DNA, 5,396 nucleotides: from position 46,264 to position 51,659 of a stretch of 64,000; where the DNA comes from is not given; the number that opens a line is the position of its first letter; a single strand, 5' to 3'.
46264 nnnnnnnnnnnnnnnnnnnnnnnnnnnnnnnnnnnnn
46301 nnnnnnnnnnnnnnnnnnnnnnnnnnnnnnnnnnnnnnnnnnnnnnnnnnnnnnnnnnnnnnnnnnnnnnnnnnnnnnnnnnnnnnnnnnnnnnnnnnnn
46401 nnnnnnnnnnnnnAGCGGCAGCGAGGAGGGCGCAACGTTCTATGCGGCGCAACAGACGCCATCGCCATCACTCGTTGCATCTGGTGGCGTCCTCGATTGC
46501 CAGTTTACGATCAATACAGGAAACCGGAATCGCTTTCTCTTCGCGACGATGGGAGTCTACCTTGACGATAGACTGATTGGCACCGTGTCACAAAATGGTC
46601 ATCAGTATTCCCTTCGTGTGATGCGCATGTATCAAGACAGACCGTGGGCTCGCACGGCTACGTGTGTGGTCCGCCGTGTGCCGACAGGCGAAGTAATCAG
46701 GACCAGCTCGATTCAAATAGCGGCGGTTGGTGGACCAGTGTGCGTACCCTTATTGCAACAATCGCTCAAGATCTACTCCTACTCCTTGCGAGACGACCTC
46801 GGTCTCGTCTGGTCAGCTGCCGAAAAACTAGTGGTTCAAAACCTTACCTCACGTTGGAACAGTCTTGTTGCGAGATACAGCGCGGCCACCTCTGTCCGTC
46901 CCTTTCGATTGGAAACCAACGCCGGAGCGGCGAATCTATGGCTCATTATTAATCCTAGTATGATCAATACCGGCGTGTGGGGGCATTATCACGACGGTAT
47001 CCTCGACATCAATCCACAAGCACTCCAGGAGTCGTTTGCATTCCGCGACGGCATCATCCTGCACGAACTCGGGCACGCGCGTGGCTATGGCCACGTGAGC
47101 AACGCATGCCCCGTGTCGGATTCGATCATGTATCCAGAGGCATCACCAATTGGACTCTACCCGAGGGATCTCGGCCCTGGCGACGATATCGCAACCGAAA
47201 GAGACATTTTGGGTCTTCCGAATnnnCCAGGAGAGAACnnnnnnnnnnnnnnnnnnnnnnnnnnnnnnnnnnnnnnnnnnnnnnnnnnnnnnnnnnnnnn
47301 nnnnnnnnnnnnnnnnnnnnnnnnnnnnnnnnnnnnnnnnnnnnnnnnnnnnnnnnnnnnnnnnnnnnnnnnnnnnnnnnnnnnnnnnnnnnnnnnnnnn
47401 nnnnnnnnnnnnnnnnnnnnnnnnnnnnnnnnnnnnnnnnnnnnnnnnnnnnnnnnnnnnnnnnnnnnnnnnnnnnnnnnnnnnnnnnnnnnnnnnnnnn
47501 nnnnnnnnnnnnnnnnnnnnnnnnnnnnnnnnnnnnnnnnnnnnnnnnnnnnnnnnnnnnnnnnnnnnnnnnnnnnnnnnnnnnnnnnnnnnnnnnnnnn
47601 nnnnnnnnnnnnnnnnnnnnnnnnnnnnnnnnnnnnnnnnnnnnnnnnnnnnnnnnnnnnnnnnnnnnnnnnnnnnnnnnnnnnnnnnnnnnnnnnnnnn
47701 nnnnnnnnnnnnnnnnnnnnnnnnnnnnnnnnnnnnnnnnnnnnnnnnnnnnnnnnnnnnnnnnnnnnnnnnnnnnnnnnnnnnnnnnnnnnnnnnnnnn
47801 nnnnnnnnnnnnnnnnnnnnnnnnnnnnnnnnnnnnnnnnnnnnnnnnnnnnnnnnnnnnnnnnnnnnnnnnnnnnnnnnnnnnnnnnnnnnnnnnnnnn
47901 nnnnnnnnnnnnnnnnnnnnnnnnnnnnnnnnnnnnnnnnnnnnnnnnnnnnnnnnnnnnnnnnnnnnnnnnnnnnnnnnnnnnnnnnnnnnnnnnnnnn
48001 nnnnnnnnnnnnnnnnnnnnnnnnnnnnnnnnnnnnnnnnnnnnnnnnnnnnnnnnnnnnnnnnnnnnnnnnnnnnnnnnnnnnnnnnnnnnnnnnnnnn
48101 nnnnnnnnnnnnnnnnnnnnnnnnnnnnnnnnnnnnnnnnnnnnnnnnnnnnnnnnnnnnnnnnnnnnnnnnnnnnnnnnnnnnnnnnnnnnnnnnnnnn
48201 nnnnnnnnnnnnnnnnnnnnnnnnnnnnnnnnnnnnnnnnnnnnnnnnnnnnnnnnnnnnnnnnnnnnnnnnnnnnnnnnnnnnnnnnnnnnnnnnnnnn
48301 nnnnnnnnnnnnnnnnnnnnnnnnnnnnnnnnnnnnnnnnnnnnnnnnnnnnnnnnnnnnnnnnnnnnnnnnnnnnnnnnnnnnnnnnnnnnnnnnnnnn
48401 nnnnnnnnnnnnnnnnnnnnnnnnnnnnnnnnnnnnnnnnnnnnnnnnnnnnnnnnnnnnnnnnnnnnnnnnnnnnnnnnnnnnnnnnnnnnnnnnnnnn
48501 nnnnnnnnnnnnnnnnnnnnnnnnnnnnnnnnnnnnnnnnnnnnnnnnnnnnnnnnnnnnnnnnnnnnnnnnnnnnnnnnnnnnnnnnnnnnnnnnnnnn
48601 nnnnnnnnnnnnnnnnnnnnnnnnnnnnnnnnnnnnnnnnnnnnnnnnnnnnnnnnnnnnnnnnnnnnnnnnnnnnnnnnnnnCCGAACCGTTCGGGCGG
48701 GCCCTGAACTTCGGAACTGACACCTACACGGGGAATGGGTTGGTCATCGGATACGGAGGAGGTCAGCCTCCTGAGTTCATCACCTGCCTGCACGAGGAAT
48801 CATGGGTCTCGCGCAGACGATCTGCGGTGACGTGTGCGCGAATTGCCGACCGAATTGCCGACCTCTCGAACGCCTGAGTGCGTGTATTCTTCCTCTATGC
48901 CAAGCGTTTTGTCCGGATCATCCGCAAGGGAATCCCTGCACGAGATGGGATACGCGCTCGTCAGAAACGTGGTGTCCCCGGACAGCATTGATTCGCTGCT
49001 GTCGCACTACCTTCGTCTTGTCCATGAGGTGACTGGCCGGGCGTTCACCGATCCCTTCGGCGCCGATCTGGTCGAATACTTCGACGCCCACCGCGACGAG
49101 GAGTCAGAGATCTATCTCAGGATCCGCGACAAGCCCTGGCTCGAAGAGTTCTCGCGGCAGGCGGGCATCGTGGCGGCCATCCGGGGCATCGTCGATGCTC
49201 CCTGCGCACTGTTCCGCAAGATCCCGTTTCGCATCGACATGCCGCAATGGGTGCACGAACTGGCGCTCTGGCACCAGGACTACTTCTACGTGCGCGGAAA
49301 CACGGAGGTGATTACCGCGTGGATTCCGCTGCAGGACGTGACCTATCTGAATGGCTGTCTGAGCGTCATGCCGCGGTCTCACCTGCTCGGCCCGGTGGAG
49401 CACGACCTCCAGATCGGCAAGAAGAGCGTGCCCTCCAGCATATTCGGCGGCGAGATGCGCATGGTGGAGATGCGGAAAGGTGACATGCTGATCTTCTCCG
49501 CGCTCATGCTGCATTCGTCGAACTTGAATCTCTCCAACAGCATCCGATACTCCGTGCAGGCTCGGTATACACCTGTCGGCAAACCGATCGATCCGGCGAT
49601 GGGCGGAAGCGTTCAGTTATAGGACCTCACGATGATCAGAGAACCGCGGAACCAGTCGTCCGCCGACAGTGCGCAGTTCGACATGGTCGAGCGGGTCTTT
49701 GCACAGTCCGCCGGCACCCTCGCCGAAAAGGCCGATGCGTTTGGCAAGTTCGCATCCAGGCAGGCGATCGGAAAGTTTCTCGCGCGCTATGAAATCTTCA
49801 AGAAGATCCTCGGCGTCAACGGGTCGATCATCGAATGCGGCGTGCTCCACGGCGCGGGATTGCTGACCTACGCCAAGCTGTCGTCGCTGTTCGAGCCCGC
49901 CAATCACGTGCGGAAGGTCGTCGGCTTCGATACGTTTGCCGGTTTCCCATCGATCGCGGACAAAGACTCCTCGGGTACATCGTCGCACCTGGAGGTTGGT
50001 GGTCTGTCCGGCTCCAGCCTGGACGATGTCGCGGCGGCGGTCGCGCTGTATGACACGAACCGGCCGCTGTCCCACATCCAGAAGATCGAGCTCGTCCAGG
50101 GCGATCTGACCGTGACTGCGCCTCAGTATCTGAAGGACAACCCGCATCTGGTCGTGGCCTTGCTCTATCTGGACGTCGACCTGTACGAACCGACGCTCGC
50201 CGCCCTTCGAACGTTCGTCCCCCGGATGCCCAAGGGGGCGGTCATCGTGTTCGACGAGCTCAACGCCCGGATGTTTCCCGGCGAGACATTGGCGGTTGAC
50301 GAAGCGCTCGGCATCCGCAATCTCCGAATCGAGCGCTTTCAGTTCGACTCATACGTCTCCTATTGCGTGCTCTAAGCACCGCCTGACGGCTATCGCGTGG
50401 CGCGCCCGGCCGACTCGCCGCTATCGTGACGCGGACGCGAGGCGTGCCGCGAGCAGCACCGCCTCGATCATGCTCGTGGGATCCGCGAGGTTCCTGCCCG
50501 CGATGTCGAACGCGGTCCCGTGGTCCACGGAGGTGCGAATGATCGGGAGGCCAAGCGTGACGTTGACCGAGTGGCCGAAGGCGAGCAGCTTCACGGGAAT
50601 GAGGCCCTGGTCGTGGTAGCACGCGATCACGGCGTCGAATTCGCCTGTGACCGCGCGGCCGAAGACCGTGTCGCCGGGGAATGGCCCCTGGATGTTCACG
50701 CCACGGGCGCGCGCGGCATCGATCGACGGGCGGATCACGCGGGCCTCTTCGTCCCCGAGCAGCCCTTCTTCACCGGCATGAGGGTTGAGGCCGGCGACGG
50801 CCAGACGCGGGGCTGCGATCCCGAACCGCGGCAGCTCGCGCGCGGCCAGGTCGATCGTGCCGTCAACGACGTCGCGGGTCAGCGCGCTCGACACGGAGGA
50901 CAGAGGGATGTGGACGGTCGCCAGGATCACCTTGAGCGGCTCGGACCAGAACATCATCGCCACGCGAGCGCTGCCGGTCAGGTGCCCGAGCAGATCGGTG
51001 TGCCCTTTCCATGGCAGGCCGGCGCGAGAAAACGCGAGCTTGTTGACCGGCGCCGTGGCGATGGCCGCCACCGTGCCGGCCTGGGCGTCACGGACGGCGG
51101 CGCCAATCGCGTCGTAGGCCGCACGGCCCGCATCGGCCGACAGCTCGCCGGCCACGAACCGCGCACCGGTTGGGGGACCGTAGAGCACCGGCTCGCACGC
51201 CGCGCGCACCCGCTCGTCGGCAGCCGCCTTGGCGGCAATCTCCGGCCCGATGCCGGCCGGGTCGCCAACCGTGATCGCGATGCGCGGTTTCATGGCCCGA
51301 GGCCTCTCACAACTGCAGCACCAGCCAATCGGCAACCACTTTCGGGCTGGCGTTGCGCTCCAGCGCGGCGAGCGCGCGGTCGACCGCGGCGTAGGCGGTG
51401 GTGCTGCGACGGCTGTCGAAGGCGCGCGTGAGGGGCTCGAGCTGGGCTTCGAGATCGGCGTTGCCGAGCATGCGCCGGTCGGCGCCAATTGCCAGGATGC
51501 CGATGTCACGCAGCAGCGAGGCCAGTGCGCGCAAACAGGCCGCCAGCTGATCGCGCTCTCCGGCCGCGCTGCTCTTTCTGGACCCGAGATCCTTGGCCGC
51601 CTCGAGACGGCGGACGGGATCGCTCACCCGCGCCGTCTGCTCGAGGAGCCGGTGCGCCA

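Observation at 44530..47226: Large secreted protein combining four Y_Y_Y-type Ig-like repeats, two BACON-like domains and a C-terminal matrixin-like metzincin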

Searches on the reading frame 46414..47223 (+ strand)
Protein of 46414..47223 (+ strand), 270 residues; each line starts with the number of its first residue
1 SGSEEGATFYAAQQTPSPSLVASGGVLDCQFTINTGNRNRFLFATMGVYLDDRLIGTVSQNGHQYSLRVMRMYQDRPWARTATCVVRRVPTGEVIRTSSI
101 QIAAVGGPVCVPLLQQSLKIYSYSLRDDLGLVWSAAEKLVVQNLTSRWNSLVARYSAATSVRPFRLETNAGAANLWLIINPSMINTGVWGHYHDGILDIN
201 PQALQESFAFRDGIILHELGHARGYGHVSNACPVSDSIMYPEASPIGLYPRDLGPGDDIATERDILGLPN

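Call 9: find_homologous_proteins(query=window:46414-47223:+, max_evalue=0.01)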
Query window:46414-47223:+ (270 aa): 1 proteins with E <= 0.01 among 861 candidates.
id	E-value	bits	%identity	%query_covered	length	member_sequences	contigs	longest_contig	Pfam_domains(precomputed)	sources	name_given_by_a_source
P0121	2.0e-40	157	41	82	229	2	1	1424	-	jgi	jgi:hypothetical protein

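Call 18: find_encoding_contigs(protein=P0121, flank=5000)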
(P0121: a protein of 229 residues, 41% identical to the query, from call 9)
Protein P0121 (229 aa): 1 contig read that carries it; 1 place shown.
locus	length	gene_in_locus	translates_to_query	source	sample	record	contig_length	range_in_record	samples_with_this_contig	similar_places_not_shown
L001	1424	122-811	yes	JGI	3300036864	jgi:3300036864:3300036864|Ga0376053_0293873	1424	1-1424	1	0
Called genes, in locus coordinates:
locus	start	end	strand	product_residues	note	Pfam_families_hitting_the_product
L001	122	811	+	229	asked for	-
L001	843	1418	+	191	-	-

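Call 19: search_protein_representatives(alignment_id=A1)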
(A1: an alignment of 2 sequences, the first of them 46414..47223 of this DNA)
Query: 2 sequences, 278 profile positions. Proteins with E-value up to 0.001 (for the whole library): 17; up to 1e-10: 9; up to 1e-30: 2. The best 17 are listed.
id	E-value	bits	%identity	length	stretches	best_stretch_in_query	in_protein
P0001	3.8e-159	544.5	-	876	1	1-278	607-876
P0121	7.4e-134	461.5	-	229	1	46-278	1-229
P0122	5.4e-25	104.4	-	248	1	106-273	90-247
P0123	2.8e-16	75.8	-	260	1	111-273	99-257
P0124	4.1e-15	72.0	-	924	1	6-237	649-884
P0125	1.3e-14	70.4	-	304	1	97-273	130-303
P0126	3.5e-14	68.9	-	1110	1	111-275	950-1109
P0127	4.7e-14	68.5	-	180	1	9-150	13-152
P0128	3.3e-13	65.7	-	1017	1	111-272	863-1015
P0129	8.5e-10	54.6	-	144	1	181-273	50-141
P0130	9.2e-09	51.2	-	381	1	101-271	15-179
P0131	3.6e-08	49.2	-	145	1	149-273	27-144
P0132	6.2e-07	45.2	-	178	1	108-273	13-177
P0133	5.8e-05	38.7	-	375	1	122-252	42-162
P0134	1.5e-04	37.4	-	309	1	221-272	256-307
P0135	3.2e-04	36.3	-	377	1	133-256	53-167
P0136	7.4e-04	35.1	-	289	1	110-273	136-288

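Call 22: predict_structure(alignment_id=A1)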
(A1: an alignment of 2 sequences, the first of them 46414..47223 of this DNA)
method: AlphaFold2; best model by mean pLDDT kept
length: 270 residues; sequences in the alignment: 2
mean_pLDDT: 39.2   pTM: 0.35
mean pLDDT of the five models: 39.2, 36.7, 30.7, 28.8, 24.9
residues with pLDDT >= 90: 0; 70-90: 28; 50-70: 43; < 50: 199
segments of 3 or more residues with pLDDT < 50: 1-17, 22-24, 69-78, 104-270
pLDDT, mean of each block of 10 residues (from residue 1): 31 43 53 58 70 67 57 46 76 78 40 20 25 38 39 31 25 26 32 29 26 23 24 23 23 26 29
secondary structure, 60 per line:
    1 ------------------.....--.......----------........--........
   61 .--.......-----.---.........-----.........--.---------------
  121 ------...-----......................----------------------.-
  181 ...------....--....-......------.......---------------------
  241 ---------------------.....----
elements in order: E19-23 E26-32 E43-50 E53-61 E64-70 E80-88 E94-102 H135-156 E190-193 E196-199 H201-206 H213-219 H262-266

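Call 44: find_encoding_contigs(protein=P0126, flank=4000, max_places=2)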
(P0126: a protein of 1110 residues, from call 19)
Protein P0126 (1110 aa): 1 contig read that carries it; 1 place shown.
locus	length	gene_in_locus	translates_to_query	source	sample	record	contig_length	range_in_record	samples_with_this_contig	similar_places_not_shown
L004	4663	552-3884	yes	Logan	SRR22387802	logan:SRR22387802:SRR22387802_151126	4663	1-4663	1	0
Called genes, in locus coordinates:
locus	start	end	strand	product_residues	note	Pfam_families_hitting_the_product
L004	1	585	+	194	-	?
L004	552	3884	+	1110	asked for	PF05345:He_PIG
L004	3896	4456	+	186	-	-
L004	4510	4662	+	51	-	?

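Call 45: find_encoding_contigs(protein=P0125, flank=4000, max_places=2)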
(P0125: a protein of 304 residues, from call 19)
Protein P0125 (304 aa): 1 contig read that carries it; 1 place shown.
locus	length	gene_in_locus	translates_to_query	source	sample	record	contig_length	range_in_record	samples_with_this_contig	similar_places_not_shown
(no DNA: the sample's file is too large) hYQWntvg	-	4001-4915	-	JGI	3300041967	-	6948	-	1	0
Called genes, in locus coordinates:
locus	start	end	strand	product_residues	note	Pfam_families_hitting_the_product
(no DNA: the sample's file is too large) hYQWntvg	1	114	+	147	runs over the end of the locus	PF01957:NfeD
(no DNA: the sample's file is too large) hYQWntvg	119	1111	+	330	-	PF01145:Band_7, PF16200:Band_7_C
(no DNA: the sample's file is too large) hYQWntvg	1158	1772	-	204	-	PF06727:DUF1207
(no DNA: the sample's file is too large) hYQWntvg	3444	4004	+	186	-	-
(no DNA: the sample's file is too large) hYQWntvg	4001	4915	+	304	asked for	-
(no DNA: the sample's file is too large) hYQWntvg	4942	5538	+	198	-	-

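Call 47: find_encoding_contigs(protein=P0128, flank=4000, max_places=2)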
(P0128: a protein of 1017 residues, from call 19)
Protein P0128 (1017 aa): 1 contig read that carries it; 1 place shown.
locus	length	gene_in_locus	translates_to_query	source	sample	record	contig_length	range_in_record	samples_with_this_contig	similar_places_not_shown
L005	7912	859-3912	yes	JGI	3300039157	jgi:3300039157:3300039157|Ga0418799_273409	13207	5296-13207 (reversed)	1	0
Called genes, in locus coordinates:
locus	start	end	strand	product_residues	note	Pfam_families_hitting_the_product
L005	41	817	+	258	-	PF02985:HEAT (faint), PF13646:HEAT_2 (weak)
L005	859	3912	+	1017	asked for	PF13004:BACON, PF01839:FG-GAP (faint), PF13517:FG-GAP_3 (weak)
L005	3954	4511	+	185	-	-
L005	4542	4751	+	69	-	-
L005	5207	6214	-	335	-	PF26061:DUF8021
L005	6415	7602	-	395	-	PF19649:DUF6152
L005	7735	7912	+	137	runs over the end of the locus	PF03928:HbpS-like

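Call 48: find_encoding_contigs(protein=P0123, flank=4000, max_places=2)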
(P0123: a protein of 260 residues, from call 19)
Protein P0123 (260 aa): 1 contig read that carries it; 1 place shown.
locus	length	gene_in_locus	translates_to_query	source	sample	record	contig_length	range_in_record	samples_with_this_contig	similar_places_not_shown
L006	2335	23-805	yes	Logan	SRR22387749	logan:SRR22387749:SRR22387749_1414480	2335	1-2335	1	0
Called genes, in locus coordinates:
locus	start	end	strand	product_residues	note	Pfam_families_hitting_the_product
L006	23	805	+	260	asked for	-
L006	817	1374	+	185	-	-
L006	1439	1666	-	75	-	-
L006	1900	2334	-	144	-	?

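Call 52: find_encoding_contigs(protein=P0134, flank=3000, max_places=2)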
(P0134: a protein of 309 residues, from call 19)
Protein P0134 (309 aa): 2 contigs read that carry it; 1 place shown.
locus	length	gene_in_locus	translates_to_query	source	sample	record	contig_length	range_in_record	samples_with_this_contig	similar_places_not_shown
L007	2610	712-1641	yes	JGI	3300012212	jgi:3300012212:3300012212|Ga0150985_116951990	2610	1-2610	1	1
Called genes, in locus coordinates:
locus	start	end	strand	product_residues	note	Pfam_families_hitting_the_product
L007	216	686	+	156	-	-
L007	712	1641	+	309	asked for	-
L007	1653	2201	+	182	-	-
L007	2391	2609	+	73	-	?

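Call 53: find_encoding_contigs(protein=P0136, flank=3000, max_places=2)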
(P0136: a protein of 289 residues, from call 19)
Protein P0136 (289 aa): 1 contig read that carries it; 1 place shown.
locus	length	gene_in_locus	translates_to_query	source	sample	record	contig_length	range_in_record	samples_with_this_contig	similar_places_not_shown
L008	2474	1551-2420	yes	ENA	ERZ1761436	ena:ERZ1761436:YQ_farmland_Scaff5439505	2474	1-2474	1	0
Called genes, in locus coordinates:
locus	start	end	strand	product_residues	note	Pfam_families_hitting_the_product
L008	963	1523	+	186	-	-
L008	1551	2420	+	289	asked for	-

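Call 54: find_encoding_contigs(protein=P0124, flank=3000, max_places=2)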
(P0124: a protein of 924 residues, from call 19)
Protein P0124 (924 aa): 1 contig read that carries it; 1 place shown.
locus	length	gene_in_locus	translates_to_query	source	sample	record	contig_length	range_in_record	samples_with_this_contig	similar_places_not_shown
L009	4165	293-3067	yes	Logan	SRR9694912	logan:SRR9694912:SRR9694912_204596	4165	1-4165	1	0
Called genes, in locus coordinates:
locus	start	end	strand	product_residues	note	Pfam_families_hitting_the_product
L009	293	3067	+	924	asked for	PF13004:BACON (faint)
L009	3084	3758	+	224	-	-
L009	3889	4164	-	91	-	?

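Call 71: find_encoding_contigs(protein=P0130, flank=3000, max_places=2)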
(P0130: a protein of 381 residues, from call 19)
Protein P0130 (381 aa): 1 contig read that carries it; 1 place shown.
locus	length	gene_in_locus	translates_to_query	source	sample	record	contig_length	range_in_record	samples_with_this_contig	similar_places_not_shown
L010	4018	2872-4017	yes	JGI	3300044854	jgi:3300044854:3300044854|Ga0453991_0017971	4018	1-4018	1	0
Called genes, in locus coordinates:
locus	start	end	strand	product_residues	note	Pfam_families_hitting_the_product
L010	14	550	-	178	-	-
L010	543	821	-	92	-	-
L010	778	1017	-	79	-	-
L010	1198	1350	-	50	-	PF00023:Ank (faint), PF12796:Ank_2 (weak), PF13637:Ank_4 (weak), PF13857:Ank_5 (weak)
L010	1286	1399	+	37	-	-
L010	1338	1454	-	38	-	-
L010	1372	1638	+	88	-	-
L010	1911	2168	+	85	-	PF01916:DS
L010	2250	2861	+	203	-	-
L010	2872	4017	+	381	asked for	PF26745:SPM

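Call 72: find_encoding_contigs(protein=P0122, flank=3000, max_places=2)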
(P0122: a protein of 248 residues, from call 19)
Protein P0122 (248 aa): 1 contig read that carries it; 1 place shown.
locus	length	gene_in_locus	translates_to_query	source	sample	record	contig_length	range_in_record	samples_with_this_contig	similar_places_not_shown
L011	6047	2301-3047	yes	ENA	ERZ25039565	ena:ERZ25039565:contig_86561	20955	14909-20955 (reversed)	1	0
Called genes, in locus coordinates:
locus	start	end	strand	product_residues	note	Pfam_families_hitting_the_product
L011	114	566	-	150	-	PF13360:PQQ_2 (weak)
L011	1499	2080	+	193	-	-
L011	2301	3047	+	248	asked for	-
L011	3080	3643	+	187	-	-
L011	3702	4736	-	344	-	PF13360:PQQ_2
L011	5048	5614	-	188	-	PF02687:FtsX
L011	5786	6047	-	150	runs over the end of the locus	-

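Call 74: search_protein_families(library=pfam, proteins=[P0130, P0133, P0135, P0124], max_evalue=0.01)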
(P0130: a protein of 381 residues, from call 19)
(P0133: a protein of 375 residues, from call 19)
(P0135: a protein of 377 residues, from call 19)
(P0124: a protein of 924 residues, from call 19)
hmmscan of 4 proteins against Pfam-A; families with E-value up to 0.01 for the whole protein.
P0130 (381 aa): 1 family
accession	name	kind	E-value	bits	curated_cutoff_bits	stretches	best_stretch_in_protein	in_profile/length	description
PF13202.12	EF-hand_5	-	0.0019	18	25.9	0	249-262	4-17/25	EF hand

P0133 (375 aa): 0 families

P0135 (377 aa): 6 families
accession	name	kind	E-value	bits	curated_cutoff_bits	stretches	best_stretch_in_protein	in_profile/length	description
PF12388.14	Peptidase_M57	-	0.00014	22.1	21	1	52-145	49-148/212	Dual-action HEIGH metallo-peptidase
PF13202.12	EF-hand_5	-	0.00024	20.9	25.9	0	245-258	4-17/25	EF hand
PF02031.22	Peptidase_M7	-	0.00069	20.2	25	1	55-160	7-106/133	Streptomyces extracellular neutral proteinase (M7) family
PF13405.12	EF-hand_6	-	0.00081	19.4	25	0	243-258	3-18/30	EF-hand domain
PF00036.39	EF-hand_1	-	0.0025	17.7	25.4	0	243-258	3-18/29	EF hand domain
PF16313.11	DUF4953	-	0.0096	15.6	24.2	0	128-151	11-34/316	Met-zincin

P0124 (924 aa): 1 family
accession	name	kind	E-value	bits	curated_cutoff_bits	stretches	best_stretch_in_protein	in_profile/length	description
PF13004.13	BACON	-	6.6e-08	32.9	25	2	499-551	2-60/61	Putative binding domain, N-terminal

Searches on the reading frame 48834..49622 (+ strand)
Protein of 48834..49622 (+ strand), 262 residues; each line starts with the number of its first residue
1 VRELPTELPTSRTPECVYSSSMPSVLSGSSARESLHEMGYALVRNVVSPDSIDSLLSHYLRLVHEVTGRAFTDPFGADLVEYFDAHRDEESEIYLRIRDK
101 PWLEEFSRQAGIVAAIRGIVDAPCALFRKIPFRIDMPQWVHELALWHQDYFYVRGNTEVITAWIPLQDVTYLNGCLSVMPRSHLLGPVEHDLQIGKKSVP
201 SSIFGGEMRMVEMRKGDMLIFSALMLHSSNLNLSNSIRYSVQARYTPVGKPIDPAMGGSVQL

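Call 16: search_protein_families(library=pfam, proteins=[window:48834-49622:+], max_evalue=0.01)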
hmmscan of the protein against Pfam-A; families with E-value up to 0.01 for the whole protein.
window:48834-49622:+ (262 aa): 1 family
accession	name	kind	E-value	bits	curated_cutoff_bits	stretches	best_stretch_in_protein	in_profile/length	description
PF05721.19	PhyH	-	5.5e-21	76.3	22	1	36-238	2-211/213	Phytanoyl-CoA dioxygenase (PhyH)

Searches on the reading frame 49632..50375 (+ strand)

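Call 16: search_protein_families(library=pfam, proteins=[window:49632-50375:+], max_evalue=0.01)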
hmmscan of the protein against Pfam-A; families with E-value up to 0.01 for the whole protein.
window:49632-50375:+ (247 aa): 2 families
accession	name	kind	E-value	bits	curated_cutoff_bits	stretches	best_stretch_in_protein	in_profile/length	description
PF05711.17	TylF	-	8e-11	42.1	23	1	61-212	90-231/264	Macrocin-O-methyltransferase (TylF)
PF13578.12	Methyltransf_24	-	4.7e-06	27.9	26.3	1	67-209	1-104/105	Methyltransferase domain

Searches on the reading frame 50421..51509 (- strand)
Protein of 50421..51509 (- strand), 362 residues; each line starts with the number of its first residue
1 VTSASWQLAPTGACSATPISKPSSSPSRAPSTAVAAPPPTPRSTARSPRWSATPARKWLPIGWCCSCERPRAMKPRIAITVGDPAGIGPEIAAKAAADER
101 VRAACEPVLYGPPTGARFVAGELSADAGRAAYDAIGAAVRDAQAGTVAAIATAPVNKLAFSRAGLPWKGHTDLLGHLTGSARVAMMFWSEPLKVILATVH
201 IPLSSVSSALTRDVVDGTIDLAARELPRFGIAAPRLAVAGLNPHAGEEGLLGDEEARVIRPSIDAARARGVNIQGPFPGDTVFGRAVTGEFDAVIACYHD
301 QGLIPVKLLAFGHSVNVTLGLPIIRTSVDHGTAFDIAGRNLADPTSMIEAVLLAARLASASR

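Call 16: search_protein_families(library=pfam, proteins=[window:50421-51509:-], max_evalue=0.01)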
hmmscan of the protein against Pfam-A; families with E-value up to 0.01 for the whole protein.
window:50421-51509:- (362 aa): 1 family
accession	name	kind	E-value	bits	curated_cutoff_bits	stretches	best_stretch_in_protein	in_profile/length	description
PF04166.17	PdxA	-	4.9e-99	331.8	27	1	118-354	49-286/286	Pyridoxal phosphate biosynthetic protein PdxA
